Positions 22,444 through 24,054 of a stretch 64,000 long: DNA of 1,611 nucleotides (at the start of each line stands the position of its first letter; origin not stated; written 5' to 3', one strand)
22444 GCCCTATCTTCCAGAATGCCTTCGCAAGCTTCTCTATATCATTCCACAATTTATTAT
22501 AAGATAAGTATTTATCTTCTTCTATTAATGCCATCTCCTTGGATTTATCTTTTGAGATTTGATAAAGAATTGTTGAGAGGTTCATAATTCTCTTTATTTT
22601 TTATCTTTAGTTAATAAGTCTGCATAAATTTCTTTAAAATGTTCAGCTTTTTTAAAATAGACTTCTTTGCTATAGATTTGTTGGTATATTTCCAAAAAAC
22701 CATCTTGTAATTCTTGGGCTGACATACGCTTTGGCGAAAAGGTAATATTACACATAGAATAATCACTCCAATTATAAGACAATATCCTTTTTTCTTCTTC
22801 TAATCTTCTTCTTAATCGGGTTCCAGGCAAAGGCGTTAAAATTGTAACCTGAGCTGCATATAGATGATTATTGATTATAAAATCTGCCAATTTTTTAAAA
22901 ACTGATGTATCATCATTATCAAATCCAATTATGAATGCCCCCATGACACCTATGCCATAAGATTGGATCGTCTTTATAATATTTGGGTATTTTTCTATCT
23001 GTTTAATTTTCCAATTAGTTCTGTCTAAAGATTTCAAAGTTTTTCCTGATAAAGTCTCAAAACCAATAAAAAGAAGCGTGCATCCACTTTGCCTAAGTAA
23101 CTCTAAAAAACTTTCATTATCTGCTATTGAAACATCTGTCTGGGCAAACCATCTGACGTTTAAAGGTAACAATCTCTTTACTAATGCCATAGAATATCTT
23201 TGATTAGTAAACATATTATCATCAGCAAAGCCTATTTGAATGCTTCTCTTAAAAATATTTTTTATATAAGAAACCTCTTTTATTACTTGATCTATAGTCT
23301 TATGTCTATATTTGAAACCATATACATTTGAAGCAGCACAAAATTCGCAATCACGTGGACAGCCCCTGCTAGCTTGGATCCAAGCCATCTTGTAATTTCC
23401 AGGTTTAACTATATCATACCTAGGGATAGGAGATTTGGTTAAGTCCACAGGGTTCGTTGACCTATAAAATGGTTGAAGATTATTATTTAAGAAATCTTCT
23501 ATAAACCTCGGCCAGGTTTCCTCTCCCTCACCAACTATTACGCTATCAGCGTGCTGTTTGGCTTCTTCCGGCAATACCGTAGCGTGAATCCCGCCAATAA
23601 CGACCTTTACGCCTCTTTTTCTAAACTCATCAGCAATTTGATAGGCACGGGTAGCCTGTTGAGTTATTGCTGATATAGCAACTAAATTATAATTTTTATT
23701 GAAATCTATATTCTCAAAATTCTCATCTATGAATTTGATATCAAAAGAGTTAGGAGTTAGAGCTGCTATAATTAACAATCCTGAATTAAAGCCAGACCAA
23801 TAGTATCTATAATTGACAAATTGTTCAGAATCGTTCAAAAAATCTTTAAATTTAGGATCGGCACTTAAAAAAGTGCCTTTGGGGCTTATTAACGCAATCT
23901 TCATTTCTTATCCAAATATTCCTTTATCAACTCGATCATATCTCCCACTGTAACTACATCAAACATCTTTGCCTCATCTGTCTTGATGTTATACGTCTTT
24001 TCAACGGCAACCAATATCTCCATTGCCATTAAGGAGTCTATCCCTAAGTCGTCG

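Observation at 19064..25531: ATP-activated radical (2-hydroxyacyl-CoA-dehydratase-type) enzyme set combined with ACP, adenylating ligase and a B12-radical-SAM enzyme, co-directional with and overlapping its own kinase/sigma54 regulator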

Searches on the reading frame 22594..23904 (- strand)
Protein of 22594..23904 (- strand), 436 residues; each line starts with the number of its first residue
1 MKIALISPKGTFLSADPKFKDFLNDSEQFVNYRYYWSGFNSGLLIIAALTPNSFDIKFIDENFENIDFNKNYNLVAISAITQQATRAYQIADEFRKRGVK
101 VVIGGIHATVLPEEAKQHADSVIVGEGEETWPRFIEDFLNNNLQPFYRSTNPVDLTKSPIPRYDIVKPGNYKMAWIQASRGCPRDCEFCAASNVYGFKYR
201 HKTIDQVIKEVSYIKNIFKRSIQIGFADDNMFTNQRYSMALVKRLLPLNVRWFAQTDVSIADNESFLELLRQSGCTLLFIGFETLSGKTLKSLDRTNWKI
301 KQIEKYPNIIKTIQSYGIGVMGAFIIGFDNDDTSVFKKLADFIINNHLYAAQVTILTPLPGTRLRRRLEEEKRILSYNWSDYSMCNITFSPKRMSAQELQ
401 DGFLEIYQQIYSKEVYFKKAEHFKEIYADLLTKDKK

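Call 4: search_protein_families(library=pfam, proteins=[window:22594-23904:-], max_evalue=0.01)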
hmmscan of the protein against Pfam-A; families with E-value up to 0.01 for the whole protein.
window:22594-23904:- (436 aa): 4 families
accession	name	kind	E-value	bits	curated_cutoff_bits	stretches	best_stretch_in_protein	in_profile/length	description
PF04055.27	Radical_SAM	-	3.2e-15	57.1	29.5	1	178-343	3-166/166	Radical SAM superfamily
PF02310.24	B12-binding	-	3.5e-13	49.9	32.1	1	40-132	14-118/121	B12 binding domain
PF13282.11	DUF4070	-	4.7e-08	33.6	22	1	362-427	1-65/144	Domain of unknown function (DUF4070)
PF19864.5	Radical_SAM_N2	-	7.7e-05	22.6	29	1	62-139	49-126/151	Radical SAM proteins, N-terminal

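Call 5: search_protein_families(library=ncbifam, proteins=[window:22594-23904:-], max_evalue=0.001)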
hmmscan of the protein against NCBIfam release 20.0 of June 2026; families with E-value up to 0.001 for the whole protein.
window:22594-23904:- (436 aa): 24 families
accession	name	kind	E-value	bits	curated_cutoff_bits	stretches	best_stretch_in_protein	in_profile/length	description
TIGR03471.1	HpnJ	equivalog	9.5e-31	107.2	577.6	1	176-413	200-435/472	hopanoid biosynthesis associated radical SAM protein HpnJ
TIGR04013.1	B12_SAM_MJ_1487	hypoth_equivalog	1.9e-25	89.5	251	1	57-219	29-197/382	TIGR04013 family B12-binding domain/radical SAM domain-containing protein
TIGR02026.1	BchE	equivalog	4.2e-25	88.6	481.35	1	166-418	187-435/497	magnesium-protoporphyrin IX monomethyl ester anaerobic oxidative cyclase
NF038361.1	rSAM_Sden_1168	equivalog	6.8e-24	84.3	575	1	173-429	282-533/560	Sden_1168 family B12-binding radical SAM P-methyltransferase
TIGR04014.1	B12_SAM_MJ_0865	equivalog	1.4e-21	76.8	360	1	88-368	58-358/434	methyl-coenzyme M reductase glutamine C-methyltransferase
TIGR04072.2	rSAM_ladder_B12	equivalog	4.4e-21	75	360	1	83-327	82-330/443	lipid biosynthesis B12-binding/radical SAM protein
TIGR04367.1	HpnR_B12_rSAM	equivalog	8.1e-20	70.8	650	1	174-433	187-435/490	hopanoid C-3 methylase HpnR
NF050148.1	rSAM_ApyD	equivalog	2.2e-19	69.3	750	1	154-368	178-393/645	RiPP biosynthesis radical SAM protein ApyD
TIGR04479.1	bcpD_PhpK_rSAM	subfamily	3.1e-19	68.7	600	1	168-353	235-418/504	PhpK family radical SAM P-methyltransferase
TIGR04295.1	B12_rSAM_oligo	hypoth_equivalog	1.1e-14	54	400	1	172-363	199-379/422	TIGR04295 family B12-binding domain-containing radical SAM protein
TIGR03975.1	rSAM_ocin_1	subfamily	3.6e-14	52.2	281.85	1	57-344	115-428/606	RiPP maturation radical SAM C-methyltransferase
NF033070.1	rSAM_AprD4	equivalog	3.6e-11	42.6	500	1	101-400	121-421/456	AprD4 family radical SAM diol-dehydratase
TIGR01125.1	TIGR01125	equivalog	4.9e-11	42.3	356.95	1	84-350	52-320/432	30S ribosomal protein S12 methylthiotransferase RimO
NF040542.1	rSAM_RCCLKC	equivalog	2.3e-10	40.2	450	1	141-349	149-353/423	arsinothricin biosynthesis radical SAM protein ArsL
TIGR00089.1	TIGR00089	subfamily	1.1e-09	37.6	251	1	86-363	54-335/429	MiaB/RimO family radical SAM methylthiotransferase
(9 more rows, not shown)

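Call 7: find_encoding_contigs(protein=window:22594-23904:-, flank=10000, max_places=6)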
Protein window:22594-23904:- (436 aa): 1 contig read that carries it; 1 place shown.
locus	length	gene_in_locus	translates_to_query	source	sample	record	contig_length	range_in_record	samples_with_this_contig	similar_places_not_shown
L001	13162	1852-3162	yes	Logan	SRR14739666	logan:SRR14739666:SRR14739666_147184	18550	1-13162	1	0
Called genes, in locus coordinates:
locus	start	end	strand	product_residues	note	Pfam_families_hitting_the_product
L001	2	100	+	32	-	?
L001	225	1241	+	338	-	PF06050:HGD-D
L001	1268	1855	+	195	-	PF07238:PilZ (weak), PF00550:PP-binding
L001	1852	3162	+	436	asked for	PF02310:B12-binding, PF04055:Radical_SAM, PF13282:DUF4070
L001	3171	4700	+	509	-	PF00501:AMP-binding, PF13193:AMP-binding_C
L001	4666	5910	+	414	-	PF06050:HGD-D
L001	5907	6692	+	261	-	PF01869:BcrAD_BadFG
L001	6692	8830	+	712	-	PF16927:HisKA_7TM, PF01590:GAF (weak), PF13185:GAF_2 (weak), PF13492:GAF_3 (faint), PF02518:HATPase_c, PF14501:HATPase_c_5 (weak)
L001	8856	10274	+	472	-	PF00072:Response_reg, PF00158:Sigma54_activat, PF14532:Sigma54_activ_2, PF07724:AAA_2 (weak), PF07728:AAA_5 (weak), PF25601:AAA_lid_14, PF02954:HTH_8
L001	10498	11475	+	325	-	PF00072:Response_reg, PF13487:HD_5, PF01966:HD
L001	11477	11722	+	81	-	-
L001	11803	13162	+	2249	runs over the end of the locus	?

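Call 22: find_homologous_proteins(query=window:22594-23904:-, max_evalue=1e-20)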
Query window:22594-23904:- (436 aa): 4435 proteins with E <= 1e-20 among 8000 candidates; the best 120 are listed.
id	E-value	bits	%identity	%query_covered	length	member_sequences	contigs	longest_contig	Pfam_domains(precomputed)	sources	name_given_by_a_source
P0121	1.3e-295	998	100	100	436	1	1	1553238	PF04055.28,PF13282.12,PF02310.25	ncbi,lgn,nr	ncbi:MAG: B12-binding domain-containing radical SAM protein [Candidatus Omnitrophota bacterium]|nr:M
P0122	9.0e-199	679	66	100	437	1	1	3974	PF04055.28,PF02310.25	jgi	jgi:radical SAM superfamily enzyme YgiQ (UPF0313 family)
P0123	1.9e-190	651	64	100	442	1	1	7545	PF04055.28,PF02310.25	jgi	jgi:radical SAM superfamily enzyme YgiQ (UPF0313 family)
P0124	2.8e-183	628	59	99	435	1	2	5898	PF04055.28,PF13282.12,PF19864.6,PF02310.25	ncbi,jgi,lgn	-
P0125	4.7e-183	627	62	99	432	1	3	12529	PF04055.28,PF13282.12,PF02310.25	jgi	-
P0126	5.5e-178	610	61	99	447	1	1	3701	PF04055.28,PF02310.25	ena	-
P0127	2.6e-177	608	59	99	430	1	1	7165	PF04055.28,PF13282.12,PF19864.6,PF02310.25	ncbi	-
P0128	1.2e-176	606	60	98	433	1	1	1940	PF04055.28,PF13282.12,PF02310.25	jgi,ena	-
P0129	9.7e-176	603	59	100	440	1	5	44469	PF04055.28,PF02310.25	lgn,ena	-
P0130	1.4e-175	602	59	99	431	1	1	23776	PF04055.28,PF13282.12,PF02310.25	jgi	-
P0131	2.4e-175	602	58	99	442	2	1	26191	PF04055.28,PF13282.12,PF02310.25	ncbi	-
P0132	2.7e-175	601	59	100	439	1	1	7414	PF04055.28,PF13282.12,PF19864.6,PF02310.25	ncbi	-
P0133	5.0e-175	601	59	99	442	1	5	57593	PF04055.28,PF13282.12,PF02310.25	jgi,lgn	-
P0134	6.6e-175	600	58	99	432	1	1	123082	PF04055.28,PF19864.6,PF02310.25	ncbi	ncbi:MAG: radical SAM protein [Candidatus Omnitrophota bacterium]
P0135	9.1e-175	600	58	99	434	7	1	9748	PF04055.28,PF13282.12,PF02310.25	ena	-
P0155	5.1e-167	574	57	99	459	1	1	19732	PF04055.28,PF02310.25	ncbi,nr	ncbi:MAG: B12-binding domain-containing radical SAM protein [Proteobacteria bacterium]|nr:B12-bindin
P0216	1.5e-156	540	54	99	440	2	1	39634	PF04055.28,PF02310.25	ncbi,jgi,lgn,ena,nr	ncbi:MAG TPA: radical SAM protein [Nitrospirota bacterium]|nr:radical SAM protein [Nitrospirota bact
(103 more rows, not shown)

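Call 24: find_related_loci(query=A1, collection=genome_contigs, flank=10000)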
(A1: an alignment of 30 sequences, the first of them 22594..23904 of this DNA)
Query A1 (436 aa) in genome_contigs; peptide patterns used: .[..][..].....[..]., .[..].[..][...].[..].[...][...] (x = any residue, [..] = any of these).
600 stretches matched a pattern (row limit reached: there are more); 561 encode a relative of the query (tblastn E <= 1e-3); the best 80 are kept; 80 distinct loci.
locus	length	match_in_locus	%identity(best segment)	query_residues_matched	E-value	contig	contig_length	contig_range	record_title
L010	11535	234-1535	57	3-435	8e-172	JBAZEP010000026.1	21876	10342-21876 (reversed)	MAG: Candidatus Omnitrophota bacterium isolate SO_2017_LW3_129 NODE_6202_length_21876_cov_5.096970_LW162_2017, whole gen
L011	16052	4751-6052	56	1-430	3e-167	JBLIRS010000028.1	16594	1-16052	MAG: bacterium isolate MF1_201704_bin_296 MF1_201704_bin_296_scaffold_28, whole genome shotgun sequence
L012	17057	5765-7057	55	1-427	4e-166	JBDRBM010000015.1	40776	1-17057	MAG: Candidatus Omnitrophota bacterium isolate MEGAHIT-group-1.126 k141_1019883, whole genome shotgun sequence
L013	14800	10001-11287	55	1-430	2e-163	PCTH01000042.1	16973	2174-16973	MAG: Candidatus Omnitrophica bacterium CG22_combo_CG10-13_8_21_14_all_43_16 CG22_scaffold_1977_c, whole genome shotgun s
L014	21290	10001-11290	51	1-431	8e-158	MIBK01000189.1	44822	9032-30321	MAG: Spirochaetes bacterium RBG_16_67_19 RBG_16_scaffold_5949, whole genome shotgun sequence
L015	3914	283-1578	52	1-433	3e-163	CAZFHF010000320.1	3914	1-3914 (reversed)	MAG TPA_asm: uncultured Bacteroidales bacterium isolate binchicken_co34_257 genome assembly, contig: NODE_42735_length_3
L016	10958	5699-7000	50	1-435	1e-146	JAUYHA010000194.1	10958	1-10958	MAG: Dehalococcoidales bacterium isolate C24_maxbin.057 C24_k141_848603, whole genome shotgun sequence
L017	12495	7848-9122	48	3-429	3e-139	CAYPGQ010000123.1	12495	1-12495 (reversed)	MAG TPA_asm: uncultured Eubacteriales bacterium isolate SRP068000_co1_174 genome assembly, contig: NODE_8860_length_1249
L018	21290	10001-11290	45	2-430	5e-139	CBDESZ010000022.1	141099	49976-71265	MAG: Alkalispirochaeta sp. isolate 52462b18-c26b-428b-be18-86563201c1c0 genome assembly, contig: contig_22, whole genome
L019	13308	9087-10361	47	3-429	1e-137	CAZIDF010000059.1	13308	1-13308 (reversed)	MAG TPA_asm: uncultured Eubacteriales bacterium isolate SRP185410_co2_332 genome assembly, contig: NODE_5880_length_1330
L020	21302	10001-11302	51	1-435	5e-154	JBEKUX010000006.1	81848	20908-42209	MAG: Chitinispirillaceae bacterium isolate SPRUCE 591 SPRUCE_591_6, whole genome shotgun sequence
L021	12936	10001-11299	44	1-432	5e-136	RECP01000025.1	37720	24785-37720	MAG: Spirochaetaceae bacterium isolate DLM2.Bin48 NODE_1043_length_37720_cov_12.9332, whole genome shotgun sequence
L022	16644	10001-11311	45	1-436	6e-136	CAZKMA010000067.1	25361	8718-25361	MAG TPA_asm: uncultured Spirochaetales bacterium isolate binchicken_co224_265 genome assembly, contig: NODE_1697_length_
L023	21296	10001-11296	44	1-431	9e-135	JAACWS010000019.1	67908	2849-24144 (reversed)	MAG: Spirochaetales bacterium isolate CG_2015-01t_49_51 CG_2015-01t_curated_scaffold_133, whole genome shotgun sequence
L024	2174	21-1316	45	1-431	1e-142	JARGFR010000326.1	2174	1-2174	MAG: Spirochaetaceae bacterium isolate C14-11 NODE_326_length_2174_cov_4.303767, whole genome shotgun sequence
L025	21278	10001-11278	48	2-426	2e-133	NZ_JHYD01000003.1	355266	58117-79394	Ruminiclostridium cellobioparum DSM 1351 = ATCC 15832 T344DRAFT_scaffold00003.3_C, whole genome shotgun sequence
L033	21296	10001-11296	42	2-430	1e-115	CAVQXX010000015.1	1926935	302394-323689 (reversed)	MAG: uncultured Bacteroidales bacterium isolate MFD04716.bin.2.165 genome assembly, contig: contig_9610, whole genome sh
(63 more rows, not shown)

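Call 30: search_protein_families(library=pfam, proteins=[L013:5910-7202:+, L013:8920-10026:+, L013:13879-14112:+, L012:12216-13352:+, L012:13377-14585:+, L012:14607-16208:+, L011:2080-3246:+, L017:2423-5968:+, L017:9136-11646:+], max_evalue=0.001)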
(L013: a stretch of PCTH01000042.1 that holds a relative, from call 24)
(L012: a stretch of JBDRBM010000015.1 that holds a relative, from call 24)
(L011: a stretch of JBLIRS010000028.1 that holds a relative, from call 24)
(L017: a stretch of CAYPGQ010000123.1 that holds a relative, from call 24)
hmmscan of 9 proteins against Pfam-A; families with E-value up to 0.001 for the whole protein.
L013:5910-7202:+ (430 aa): 2 families
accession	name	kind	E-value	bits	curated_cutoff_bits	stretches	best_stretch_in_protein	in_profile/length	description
PF03349.22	Toluene_X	-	5.6e-72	242.9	29.7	1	39-429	18-420/421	Outer membrane protein transport protein (OMPP1/FadL/TodX)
PF13505.12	OMP_b-brl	-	7e-08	33.3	28.7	0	84-231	29-155/175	Outer membrane protein beta-barrel domain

L013:8920-10026:+ (368 aa): 7 families
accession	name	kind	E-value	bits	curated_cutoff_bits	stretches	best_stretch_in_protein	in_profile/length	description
PF07993.18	NAD_binding_4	-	1.1e-55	189.1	20.1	1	6-244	1-258/258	Male sterility protein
PF01370.27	Epimerase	-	1e-20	74.6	20.9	1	4-200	1-179/240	NAD dependent epimerase/dehydratase family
PF01073.25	3Beta_HSD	-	3.1e-13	49.9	22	1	6-207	2-194/280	3-beta hydroxysteroid dehydrogenase/isomerase family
PF16363.11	GDP_Man_Dehyd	-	1.9e-10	41.1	27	1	5-186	1-175/332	GDP-mannose 4,6 dehydratase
PF04321.23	RmlD_sub_bind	-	1.5e-06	28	27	1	3-267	2-220/287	RmlD substrate binding domain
PF02719.21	Polysacc_synt_2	-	6.6e-05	22.7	20.2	1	4-139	1-128/293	Polysaccharide biosynthesis protein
PF13460.12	NAD_binding_10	-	0.00046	20.5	27.2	0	60-204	34-156/184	NAD(P)H-binding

L013:13879-14112:+ (77 aa): 0 families

L012:12216-13352:+ (378 aa): 5 families
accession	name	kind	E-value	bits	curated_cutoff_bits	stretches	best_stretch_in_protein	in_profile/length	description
PF13487.12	HD_5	-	2.3e-41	141.8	27.2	1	229-361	34-169/170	HD domain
PF01966.28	HD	-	2.3e-22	79.9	22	1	206-331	3-116/116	HD domain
PF01590.32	GAF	-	1.3e-08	35.9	22.4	1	30-166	1-133/133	GAF domain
PF13492.12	GAF_3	-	8e-07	30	27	1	34-168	5-129/129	GAF domain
PF13185.12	GAF_2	-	2.9e-06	28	28.6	1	29-167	2-136/136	GAF domain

L012:13377-14585:+ (402 aa): 2 families
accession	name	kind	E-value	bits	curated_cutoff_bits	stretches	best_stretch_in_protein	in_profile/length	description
PF10143.14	PhosphMutase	-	6.8e-60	202.3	21.5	1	37-207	1-170/170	2,3-bisphosphoglycerate-independent phosphoglycerate mutase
PF01676.23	Metalloenzyme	-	9.6e-46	156.8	24.3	1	1-382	1-231/252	Metalloenzyme superfamily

L012:14607-16208:+ (533 aa): 1 family
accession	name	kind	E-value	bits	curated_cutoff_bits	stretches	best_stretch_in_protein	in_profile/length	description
PF02554.20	CstA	-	1.8e-127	426.9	27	2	2-350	1-358/560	Carbon starvation protein CstA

L011:2080-3246:+ (388 aa): 9 families
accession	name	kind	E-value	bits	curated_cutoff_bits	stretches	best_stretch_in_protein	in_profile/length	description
PF07993.18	NAD_binding_4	-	3.7e-58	197.1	20.1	1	27-268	1-258/258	Male sterility protein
PF01370.27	Epimerase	-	2.3e-15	57.1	20.9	1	25-225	1-178/240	NAD dependent epimerase/dehydratase family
PF01073.25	3Beta_HSD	-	7.4e-11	42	22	1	26-235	1-198/280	3-beta hydroxysteroid dehydrogenase/isomerase family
PF04321.23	RmlD_sub_bind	-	1.4e-08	34.6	27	1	24-72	2-49/287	RmlD substrate binding domain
PF02719.21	Polysacc_synt_2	-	1.2e-06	28.4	20.2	1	25-149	1-118/293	Polysaccharide biosynthesis protein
PF16363.11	GDP_Man_Dehyd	-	2.3e-06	27.8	27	1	26-205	1-169/332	GDP-mannose 4,6 dehydratase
PF13460.12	NAD_binding_10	-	6e-05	23.4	27.2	0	29-69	1-44/184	NAD(P)H-binding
PF08659.16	KR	-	0.0002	21.7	22.6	1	25-123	3-93/180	KR domain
PF05368.20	NmrA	-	0.0007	19.7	27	0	23-64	3-44/298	NmrA-like family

L017:2423-5968:+ (1181 aa): 7 families
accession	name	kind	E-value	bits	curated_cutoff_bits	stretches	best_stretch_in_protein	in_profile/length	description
PF07238.19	PilZ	-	1.3e-24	86.9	22.5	2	3-104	1-100/102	PilZ domain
PF13489.12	Methyltransf_23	-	3.4e-12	46.8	27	1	830-1162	16-163/164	Methyltransferase domain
PF13847.12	Methyltransf_31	-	9.5e-11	42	27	1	1014-1086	40-113/145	Methyltransferase domain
PF08241.18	Methyltransf_11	-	6.3e-09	36.8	21.2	1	1040-1081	53-94/95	Methyltransferase domain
PF08242.18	Methyltransf_12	-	4e-07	31.1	30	0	1036-1080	64-98/98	Methyltransferase domain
PF13649.12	Methyltransf_25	-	5.3e-07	30.7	27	0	1039-1078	56-97/97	Methyltransferase domain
PF03959.19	FSH1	-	0.00031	20.9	21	1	691-744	155-207/211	Serine hydrolase (FSH1)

L017:9136-11646:+ (836 aa): 5 families
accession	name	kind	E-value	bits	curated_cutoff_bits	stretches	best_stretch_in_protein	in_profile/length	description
PF13487.12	HD_5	-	2.7e-38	131.8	27.2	1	650-809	6-170/170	HD domain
PF02518.31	HATPase_c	-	5.3e-31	107.8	26.4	1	323-431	2-109/111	Histidine kinase-, DNA gyrase B-, and HSP90-like ATPase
PF00072.30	Response_reg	-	4e-25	88.6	30.2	1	506-618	1-111/111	Response regulator receiver domain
PF01966.28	HD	-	6.7e-18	65.5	22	1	659-778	2-116/116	HD domain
PF00512.31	HisKA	-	3.4e-17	62.7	26.9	1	209-276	2-66/66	His Kinase A (phospho-acceptor) domain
